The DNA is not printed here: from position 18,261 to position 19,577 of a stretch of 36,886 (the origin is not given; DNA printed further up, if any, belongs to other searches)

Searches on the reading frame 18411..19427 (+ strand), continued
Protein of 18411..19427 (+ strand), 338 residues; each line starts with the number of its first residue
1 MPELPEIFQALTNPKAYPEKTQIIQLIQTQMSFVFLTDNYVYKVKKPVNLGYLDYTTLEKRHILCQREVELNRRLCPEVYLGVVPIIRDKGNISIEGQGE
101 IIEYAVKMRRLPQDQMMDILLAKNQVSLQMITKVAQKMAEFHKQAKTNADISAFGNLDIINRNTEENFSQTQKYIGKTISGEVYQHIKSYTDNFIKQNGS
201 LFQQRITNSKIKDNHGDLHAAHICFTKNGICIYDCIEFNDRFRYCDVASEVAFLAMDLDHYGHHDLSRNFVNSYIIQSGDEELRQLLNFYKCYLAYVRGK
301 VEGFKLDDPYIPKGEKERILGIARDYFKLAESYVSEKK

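Call 38: predict_structure(alignment_id=A1)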
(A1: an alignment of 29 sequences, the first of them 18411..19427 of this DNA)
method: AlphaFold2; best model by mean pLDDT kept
length: 338 residues; sequences in the alignment: 29
mean_pLDDT: 81.5   pTM: 0.82
mean pLDDT of the five models: 81.5, 78.5, 60.5, 55.8, 54.4
residues with pLDDT >= 90: 114; 70-90: 167; 50-70: 30; < 50: 27
segments of 3 or more residues with pLDDT < 50: 1-24
pLDDT, mean of each block of 10 residues (from residue 1): 42 36 54 81 81 79 88 85 90 82 91 88 92 93 76 67 86 85 94 92 86 77 85 63 80 93 95 96 92 91 80 83 92 75
secondary structure, 60 per line:
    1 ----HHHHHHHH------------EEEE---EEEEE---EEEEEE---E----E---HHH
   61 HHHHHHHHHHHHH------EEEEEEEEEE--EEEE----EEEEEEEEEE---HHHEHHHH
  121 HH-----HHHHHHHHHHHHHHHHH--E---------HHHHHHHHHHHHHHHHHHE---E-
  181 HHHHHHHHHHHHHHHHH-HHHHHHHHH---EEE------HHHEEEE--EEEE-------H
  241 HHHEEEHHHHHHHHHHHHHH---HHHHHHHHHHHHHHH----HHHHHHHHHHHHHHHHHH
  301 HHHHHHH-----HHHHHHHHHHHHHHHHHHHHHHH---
elements in order: H5-12 E25-28 E32-36 E40-45 H58-73 E80-89 E92-95 E100-109 H117-122 H128-144 H157-174 H181-197 H199-207 E211-213 E223-226 E229-232 H240-243 E244-246 H247-260 H264-278 H283-307 H313-335

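Call 41: fold_search(model_id=the predicted structure, library=pdb)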
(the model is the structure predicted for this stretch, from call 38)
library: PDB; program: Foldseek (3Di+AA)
matches with E <= 10: 1538; with E <= 0.001: 87
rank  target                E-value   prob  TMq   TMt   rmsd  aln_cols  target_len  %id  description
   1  6sv5                  2.4e-06  1.00  0.50  0.52   6.5       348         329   11  Amicoumacin kinase AmiN in complex with ATP (released 2020-07-22)
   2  3tdv_B                5.1e-06  1.00  0.48  0.53   8.6       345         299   14  Structure of the GDP complex of wild-type aminoglycoside 2'-phosphotransferase-IIIa (released 2012-03-07)
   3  2pu8_B                1.1e-05  1.00  0.42  0.40  10.7       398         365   11  Structures of 5-methylthioribose kinase reveal substrate specificity and unusual mode of nucleotide binding (released 2007-05-22)
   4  8i85_A                1.1e-05  1.00  0.45  0.52   8.4       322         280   10  Crystal structure of Cph001-D189N in complex with ATP (released 2024-01-10)
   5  6sui                  1.2e-05  1.00  0.51  0.52   6.5       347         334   12  AMICOUMACIN KINASE AMIN (released 2020-07-22)
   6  5iqf_C                2.2e-05  1.00  0.47  0.51   7.6       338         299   15  Aminoglycoside Phosphotransferase (2'')-Ia (CTD of APH(6')-Ie/APH(2'')-Ia) in complex with GDP and Magnesium (released 2016-05-25)
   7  8i80_B                2.5e-05  1.00  0.48  0.55   8.2       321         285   11  Crystal structure of Cph001-D189N (released 2024-01-10)
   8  6cgg_A                2.5e-05  1.00  0.45  0.50   8.4       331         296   15  Aminoglycoside Phosphotransferase (2'')-Ia in complex with GMPPNP, Magnesium, and Arbekacin (released 2018-04-11)
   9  9qos_B                2.6e-05  1.00  0.45  0.56   7.3       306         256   13  APH(3')-IIb with an inhibitor (released 2026-02-11)
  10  3dxq_A                2.8e-05  1.00  0.50  0.56   8.0       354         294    8  Crystal structure of choline/ethanolamine kinase family protein (NP_106042.1) from MESORHIZOBIUM LOTI at 2.55 A resolu (released 2008-08-05)
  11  9qos_A                2.8e-05  1.00  0.44  0.56   6.8       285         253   13  APH(3')-IIb with an inhibitor (released 2026-02-11)
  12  6c5u_A                2.8e-05  1.00  0.43  0.48   8.2       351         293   12  Aminoglycoside Phosphotransferase (2'')-Ia in complex with GMPPNP, Magnesium, and Ribostamycin, Alternate form (released 2018-04-11)
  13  6cgg_C                2.9e-05  1.00  0.43  0.49   8.4       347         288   14  Aminoglycoside Phosphotransferase (2'')-Ia in complex with GMPPNP, Magnesium, and Arbekacin (released 2018-04-11)
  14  6ch4_A                3.2e-05  1.00  0.44  0.48   7.9       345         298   14  Aminoglycoside Phosphotransferase (2'')-Ia S376N mutant in complex with GMPPNP and Magnesium (released 2018-04-11)
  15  5iqe_A                3.5e-05  1.00  0.45  0.50   8.3       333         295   15  Aminoglycoside Phosphotransferase (2'')-Ia (CTD of AAC(6')-Ie/APH(2'')-Ia) in complex with GMPPNP, Magnesium, and Neom (released 2016-05-25)
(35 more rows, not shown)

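Call 42: search_protein_families(library=pfam, proteins=[P0242, P0245, P0251, P0263, P0316, P0373, P0243, P0249], max_evalue=0.001)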
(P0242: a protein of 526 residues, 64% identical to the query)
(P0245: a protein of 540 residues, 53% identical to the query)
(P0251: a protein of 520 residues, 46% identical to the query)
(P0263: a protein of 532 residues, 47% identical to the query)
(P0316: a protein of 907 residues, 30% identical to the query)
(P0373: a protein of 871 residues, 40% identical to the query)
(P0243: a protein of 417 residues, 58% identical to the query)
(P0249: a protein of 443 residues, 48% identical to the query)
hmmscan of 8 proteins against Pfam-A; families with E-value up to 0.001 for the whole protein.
P0242 (526 aa): 5 families
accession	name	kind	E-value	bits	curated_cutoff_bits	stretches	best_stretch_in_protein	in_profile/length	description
PF13671.12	AAA_33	-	2.3e-24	86.7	27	1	344-492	1-142/143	AAA domain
PF06414.18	Zeta_toxin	-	1.3e-07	31.7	22.3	1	337-495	11-168/199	Zeta toxin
PF13238.12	AAA_18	-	1.7e-06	29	29.4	1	345-473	1-116/128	AAA domain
PF13207.12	AAA_17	-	1.8e-06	28.7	27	1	349-476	2-130/136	AAA domain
PF01636.29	APH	-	0.00036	20.8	23.2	1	205-279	157-230/239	Phosphotransferase enzyme family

P0245 (540 aa): 6 families
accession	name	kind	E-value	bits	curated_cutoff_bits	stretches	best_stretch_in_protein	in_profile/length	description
PF13671.12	AAA_33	-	6.1e-24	85.4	27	1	341-490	1-142/143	AAA domain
PF13207.12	AAA_17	-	8e-08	33.1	27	1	346-470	2-126/136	AAA domain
PF08433.16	KTI12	-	3.9e-06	27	22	1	341-470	3-123/271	Chromatin associated protein KTI12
PF13238.12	AAA_18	-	5.5e-06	27.3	29.4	1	345-473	4-119/128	AAA domain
PF01636.29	APH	-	6.7e-06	26.5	23.2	1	165-280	125-233/239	Phosphotransferase enzyme family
PF07931.18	CPT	-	0.00015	22.1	22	1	348-467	10-129/172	Chloramphenicol phosphotransferase-like protein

P0251 (520 aa): 1 family
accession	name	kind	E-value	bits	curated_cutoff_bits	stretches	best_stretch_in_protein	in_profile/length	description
PF03745.19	DUF309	-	4.2e-12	46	27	1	79-135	3-59/59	Domain of unknown function (DUF309)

P0263 (532 aa): 5 families
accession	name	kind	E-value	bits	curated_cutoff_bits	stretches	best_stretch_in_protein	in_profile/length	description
PF13671.12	AAA_33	-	1.6e-16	61.3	27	1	352-478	2-120/143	AAA domain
PF06414.18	Zeta_toxin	-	2.4e-09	37.4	22.3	1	343-486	10-152/199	Zeta toxin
PF13207.12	AAA_17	-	1.8e-06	28.7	27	1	355-469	1-115/136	AAA domain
PF08433.16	KTI12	-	0.00017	21.6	22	1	353-502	5-142/271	Chromatin associated protein KTI12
PF19974.5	TCAD9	-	0.00024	20.8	40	1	207-261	290-341/429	Ternary complex associated domain 9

P0316 (907 aa): 3 families
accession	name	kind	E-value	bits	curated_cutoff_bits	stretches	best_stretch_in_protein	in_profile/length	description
PF13671.12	AAA_33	-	1.2e-32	113.7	27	1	376-522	1-139/143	AAA domain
PF01636.29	APH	-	1.7e-08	34.9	23.2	1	101-318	37-234/239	Phosphotransferase enzyme family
PF06414.18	Zeta_toxin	-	1.9e-06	27.9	22.3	1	371-505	13-147/199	Zeta toxin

P0373 (871 aa): 8 families
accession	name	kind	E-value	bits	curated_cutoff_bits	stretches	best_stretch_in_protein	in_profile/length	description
PF00582.32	Usp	-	4.1e-40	138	24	2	703-837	2-140/141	Universal stress protein family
PF13671.12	AAA_33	-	1.7e-27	96.9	27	1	347-495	2-143/143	AAA domain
PF08433.16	KTI12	-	6.2e-10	39.5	22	1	348-493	5-138/271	Chromatin associated protein KTI12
PF13238.12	AAA_18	-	7e-06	27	29.4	1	348-383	2-33/128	AAA domain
PF01591.24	6PF2K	-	1.6e-05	24.8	27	1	342-471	11-145/223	6-phosphofructo-2-kinase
PF13207.12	AAA_17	-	0.00034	21.4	27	0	351-471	2-122/136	AAA domain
PF01636.29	APH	-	0.0005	20.3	23.2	1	212-286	165-234/239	Phosphotransferase enzyme family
PF06414.18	Zeta_toxin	-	0.00095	19.1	22.3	0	340-446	12-118/199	Zeta toxin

P0243 (417 aa): 1 family
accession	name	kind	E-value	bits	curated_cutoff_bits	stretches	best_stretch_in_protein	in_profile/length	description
PF01636.29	APH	-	3.7e-06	27.3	23.2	1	123-284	89-238/239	Phosphotransferase enzyme family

P0249 (443 aa): 0 families

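Call 51: find_related_loci(query=A3, collection=metagenome_contigs, flank=8000)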
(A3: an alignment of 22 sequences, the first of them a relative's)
Query A3 (532 aa) in metagenome_contigs; peptide patterns used: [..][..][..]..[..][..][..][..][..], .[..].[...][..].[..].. (x = any residue, [..] = any of these).
600 stretches matched a pattern (row limit reached: there are more); 591 encode a relative of the query (tblastn E <= 1e-3); the best 80 are kept; 80 distinct loci.
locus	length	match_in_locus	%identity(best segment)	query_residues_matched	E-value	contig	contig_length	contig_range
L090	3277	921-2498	68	7-530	0e+0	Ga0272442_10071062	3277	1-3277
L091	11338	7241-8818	61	8-531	0e+0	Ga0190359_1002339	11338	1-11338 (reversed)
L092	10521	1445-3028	54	3-529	0e+0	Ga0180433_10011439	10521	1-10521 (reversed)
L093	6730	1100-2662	55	7-526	0e+0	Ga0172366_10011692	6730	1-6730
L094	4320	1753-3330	52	6-530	0e+0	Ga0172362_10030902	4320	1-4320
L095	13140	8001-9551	52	7-522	0e+0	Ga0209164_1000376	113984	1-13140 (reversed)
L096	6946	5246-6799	54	10-525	0e+0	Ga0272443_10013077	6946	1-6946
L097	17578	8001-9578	50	6-530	0e+0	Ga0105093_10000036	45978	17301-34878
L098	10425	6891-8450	52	14-529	2e-173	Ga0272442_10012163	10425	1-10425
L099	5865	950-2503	50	14-528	1e-174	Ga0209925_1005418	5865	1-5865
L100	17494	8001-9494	47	13-508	4e-148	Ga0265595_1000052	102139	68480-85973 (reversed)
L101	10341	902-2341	45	9-497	1e-146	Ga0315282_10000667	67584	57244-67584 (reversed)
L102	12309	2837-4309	43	2-498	5e-144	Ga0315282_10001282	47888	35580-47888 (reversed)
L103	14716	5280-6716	43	10-499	3e-143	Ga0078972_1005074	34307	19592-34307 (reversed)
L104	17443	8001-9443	42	8-499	2e-140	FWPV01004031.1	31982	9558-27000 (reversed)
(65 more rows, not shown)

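Call 59: find_homologous_proteins(query=A3)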
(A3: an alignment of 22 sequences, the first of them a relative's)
Query A3 (22 sequences) (532 aa, profile of the alignment): 7685 proteins with E <= 0.001 among 8000 candidates; the best 120 are listed.
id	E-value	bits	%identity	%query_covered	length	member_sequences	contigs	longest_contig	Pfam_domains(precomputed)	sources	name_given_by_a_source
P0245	7.5e-223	759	43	92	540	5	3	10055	PF13671.13,PF13207.13,PF08433.17,PF13238.13,PF01636.30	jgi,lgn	-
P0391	6.6e-220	749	40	98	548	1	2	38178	PF06414.19,PF13671.13,PF13207.13,PF13189.13,PF13238.13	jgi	jgi:hypothetical protein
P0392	5.0e-219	746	44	94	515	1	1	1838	PF13671.13,PF01636.30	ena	-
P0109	1.6e-218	745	42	98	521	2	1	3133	PF06414.19,PF13671.13,PF13207.13,PF13189.13,PF13238.13,PF01636.30,PF01712.26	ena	-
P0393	3.7e-218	744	43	94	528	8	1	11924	PF13671.13,PF13207.13,PF01636.30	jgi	jgi:aminoglycoside phosphotransferase family enzyme/predicted kinase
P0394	6.1e-218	743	44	92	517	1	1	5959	PF13671.13,PF13207.13,PF01636.30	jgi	jgi:aminoglycoside phosphotransferase family enzyme/predicted kinase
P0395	7.4e-218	743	43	92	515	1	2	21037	PF06414.19,PF13671.13,PF13207.13,PF13238.13,PF01636.30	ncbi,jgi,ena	-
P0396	9.2e-218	742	43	95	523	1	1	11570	PF06414.19,PF13671.13,PF13238.13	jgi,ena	-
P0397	2.0e-217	741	43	92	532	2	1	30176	PF13671.13,PF13207.13,PF01636.30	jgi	-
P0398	8.6e-217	739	41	98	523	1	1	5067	PF13671.13,PF13207.13,PF13238.13,PF01636.30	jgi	jgi:hypothetical protein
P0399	1.0e-216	739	43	92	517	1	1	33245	PF06414.19,PF13671.13,PF13207.13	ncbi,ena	-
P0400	2.7e-216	737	42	93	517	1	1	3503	PF13671.13,PF13207.13,PF08433.17,PF13238.13,PF01636.30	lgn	-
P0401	3.9e-216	737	40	94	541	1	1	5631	PF13671.13,PF13207.13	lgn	-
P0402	5.8e-216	736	37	94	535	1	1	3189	PF13671.13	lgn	-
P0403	6.0e-216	736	37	96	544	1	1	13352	PF13671.13,PF13207.13,PF13238.13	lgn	-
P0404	7.0e-216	736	44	94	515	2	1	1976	PF13671.13,PF01636.30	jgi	jgi:aminoglycoside phosphotransferase family enzyme/predicted kinase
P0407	9.4e-216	736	43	93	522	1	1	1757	PF13671.13,PF01636.30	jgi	jgi:aminoglycoside phosphotransferase family enzyme/predicted kinase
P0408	1.1e-215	735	43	93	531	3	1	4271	PF13671.13,PF01636.30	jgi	jgi:aminoglycoside phosphotransferase family enzyme/predicted kinase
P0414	4.1e-215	734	43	92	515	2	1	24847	PF06414.19,PF13671.13,PF13207.13,PF13238.13,PF01636.30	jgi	jgi:aminoglycoside phosphotransferase family enzyme/predicted kinase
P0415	4.7e-215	733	44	92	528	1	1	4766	PF13671.13,PF01636.30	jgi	jgi:aminoglycoside phosphotransferase family enzyme/predicted kinase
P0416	4.9e-215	733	42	92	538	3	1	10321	PF13671.13,PF01636.30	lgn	-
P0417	5.7e-215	733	43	92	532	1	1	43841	PF13671.13,PF13207.13,PF13238.13,PF01636.30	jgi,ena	jgi:hypothetical protein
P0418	6.6e-215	733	40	98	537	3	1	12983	PF06414.19,PF13671.13,PF13207.13,PF13238.13,PF01636.30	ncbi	-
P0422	8.2e-215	733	40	98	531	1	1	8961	PF06414.19,PF13671.13,PF01636.30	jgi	-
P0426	1.4e-214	732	44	94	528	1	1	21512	PF13671.13,PF01636.30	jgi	jgi:aminoglycoside phosphotransferase family enzyme/predicted kinase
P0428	2.0e-214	731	43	93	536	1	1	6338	PF13671.13,PF13238.13,PF01636.30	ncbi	-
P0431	2.4e-214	731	43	93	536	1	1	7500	PF07931.19,PF13671.13,PF13238.13,PF01636.30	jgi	jgi:uncharacterized protein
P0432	2.9e-214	731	41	97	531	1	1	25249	PF13671.13,PF13207.13,PF01636.30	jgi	jgi:hypothetical protein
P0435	6.5e-214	730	42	95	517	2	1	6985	PF13671.13,PF13207.13,PF13238.13,PF01636.30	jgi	jgi:hypothetical protein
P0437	8.6e-214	729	43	91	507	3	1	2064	PF13671.13,PF13207.13,PF13238.13,PF01636.30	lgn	-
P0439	9.7e-214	729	40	98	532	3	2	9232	PF13671.13,PF13207.13,PF13238.13,PF01636.30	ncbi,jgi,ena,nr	ncbi:MAG TPA: AAA family ATPase [Thermodesulfobacteriota bacterium]|nr:AAA family ATPase [Thermodesu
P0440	1.0e-213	729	41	98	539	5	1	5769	PF06414.19,PF13671.13,PF13207.13,PF13238.13,PF01636.30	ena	-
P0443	1.4e-213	729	41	98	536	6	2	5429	PF13671.13,PF01636.30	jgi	jgi:hypothetical protein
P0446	5.4e-213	727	41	93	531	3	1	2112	PF13671.13,PF13238.13,PF01636.30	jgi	jgi:aminoglycoside phosphotransferase family enzyme/predicted kinase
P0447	6.6e-213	726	40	92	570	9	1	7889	PF01591.25,PF07931.19,PF13671.13,PF13207.13,PF01636.30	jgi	jgi:aminoglycoside phosphotransferase family enzyme/predicted kinase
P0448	7.2e-213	726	41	92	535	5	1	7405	PF13671.13,PF13401.13,PF13238.13,PF01636.30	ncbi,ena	-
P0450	1.2e-212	725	41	92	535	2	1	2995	PF13671.13,PF13207.13,PF13238.13,PF01636.30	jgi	jgi:aminoglycoside phosphotransferase family enzyme/predicted kinase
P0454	2.3e-212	725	41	100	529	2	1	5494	PF13671.13,PF01636.30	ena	-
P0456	3.4e-212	724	40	92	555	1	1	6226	PF13671.13,PF13207.13,PF13238.13,PF01636.30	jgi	jgi:aminoglycoside phosphotransferase family enzyme/predicted kinase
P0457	3.9e-212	724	38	95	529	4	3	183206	PF13671.13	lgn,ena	-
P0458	5.2e-212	723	38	96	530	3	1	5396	PF06414.19,PF13671.13,PF13207.13,PF08433.17,PF13238.13,PF01636.30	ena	-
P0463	1.0e-211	722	43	93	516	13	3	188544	PF06414.19,PF13671.13,PF08433.17,PF13238.13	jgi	jgi:aminoglycoside phosphotransferase family enzyme/predicted kinase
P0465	1.5e-211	722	40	91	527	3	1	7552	PF13671.13,PF01636.30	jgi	-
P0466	1.7e-211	722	43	94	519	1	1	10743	PF06414.19,PF13671.13,PF13207.13,PF13238.13,PF01636.30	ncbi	-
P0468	1.8e-211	722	38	96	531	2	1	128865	PF13671.13,PF01636.30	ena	-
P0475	3.2e-211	721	41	93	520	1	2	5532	PF13671.13,PF13238.13,PF01636.30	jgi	jgi:aminoglycoside phosphotransferase family enzyme/adenylate kinase family enzyme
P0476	3.4e-211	721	38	94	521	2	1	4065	PF13671.13,PF08433.17,PF01636.30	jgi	jgi:aminoglycoside phosphotransferase family enzyme/predicted kinase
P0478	6.1e-211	720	41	92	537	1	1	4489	PF13671.13,PF13207.13,PF01636.30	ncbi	-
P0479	6.3e-211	720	38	92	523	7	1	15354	PF13671.13,PF01636.30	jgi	-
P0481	6.8e-211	720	42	92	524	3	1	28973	PF06414.19,PF01591.25,PF13671.13,PF13238.13,PF01636.30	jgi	jgi:uncharacterized protein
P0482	7.3e-211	720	40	94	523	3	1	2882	PF13671.13,PF01636.30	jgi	jgi:aminoglycoside phosphotransferase family enzyme/predicted kinase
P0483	7.5e-211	719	39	91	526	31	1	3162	PF13671.13,PF01636.30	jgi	jgi:aminoglycoside phosphotransferase family enzyme/predicted kinase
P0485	8.0e-211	719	42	93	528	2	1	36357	PF06414.19,PF13671.13,PF08433.17,PF01636.30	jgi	jgi:aminoglycoside phosphotransferase family enzyme/predicted kinase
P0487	8.1e-211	719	38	93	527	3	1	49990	PF06414.19,PF13671.13,PF01636.30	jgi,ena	-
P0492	9.9e-211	719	37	92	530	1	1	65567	PF13671.13,PF13238.13,PF01636.30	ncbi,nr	ncbi:MAG: AAA family ATPase [Chloroflexi bacterium]|nr:AAA family ATPase [Chloroflexota bacterium]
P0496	1.3e-210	719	40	91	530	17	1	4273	PF13671.13,PF13207.13,PF08433.17,PF13238.13,PF01636.30,PF13191.13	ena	-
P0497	1.4e-210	719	40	90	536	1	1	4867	PF13671.13,PF01636.30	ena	-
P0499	2.0e-210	718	38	95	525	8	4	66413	PF06414.19,PF01591.25,PF13671.13,PF13207.13,PF08433.17,PF13238.13,PF01636.30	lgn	-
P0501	3.1e-210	717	38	94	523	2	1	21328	PF13671.13,PF13207.13,PF01636.30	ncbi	-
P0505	4.2e-210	717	41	94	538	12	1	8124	PF13671.13,PF13207.13,PF13238.13,PF01636.30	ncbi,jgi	ncbi:MAG: AAA family ATPase [Thermodesulfobacteriota bacterium]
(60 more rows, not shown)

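Call 60: find_encoding_contigs(protein=P0463, flank=5000, max_places=2)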
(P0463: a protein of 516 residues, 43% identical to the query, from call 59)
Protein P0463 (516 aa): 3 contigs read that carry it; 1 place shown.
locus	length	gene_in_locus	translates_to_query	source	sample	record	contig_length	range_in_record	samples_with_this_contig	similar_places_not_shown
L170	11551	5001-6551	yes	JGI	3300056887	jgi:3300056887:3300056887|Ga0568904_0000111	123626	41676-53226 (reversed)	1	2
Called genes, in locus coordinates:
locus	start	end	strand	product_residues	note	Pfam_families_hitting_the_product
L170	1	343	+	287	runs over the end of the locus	PF01048:PNP_UDP_1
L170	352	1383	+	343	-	-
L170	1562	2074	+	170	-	-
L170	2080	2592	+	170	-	PF03266:NTPase_1, PF13245:AAA_19 (faint)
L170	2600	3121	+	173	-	PF07998:Peptidase_M54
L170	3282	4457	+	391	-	PF00108:Thiolase_N, PF22691:Thiolase_C_1, PF02803:Thiolase_C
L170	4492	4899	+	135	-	PF12172:zf-ChsH2, PF01796:OB_ChsH2_C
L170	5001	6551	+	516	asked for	PF06414:Zeta_toxin (weak), PF08433:KTI12 (weak), PF13238:AAA_18 (faint), PF13671:AAA_33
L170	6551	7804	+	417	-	PF05221:AdoHcyase, PF02826:2-Hacid_dh_C, PF00670:AdoHcyase_NAD, PF07991:KARI_N (weak)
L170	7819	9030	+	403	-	PF00438:S-AdoMet_synt_N, PF02772:S-AdoMet_synt_M, PF02773:S-AdoMet_synt_C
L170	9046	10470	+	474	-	PF02878:PGM_PMM_I, PF02879:PGM_PMM_II, PF02880:PGM_PMM_III, PF00408:PGM_PMM_IV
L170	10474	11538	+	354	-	PF01380:SIS (faint), PF10432:bact-PGI_C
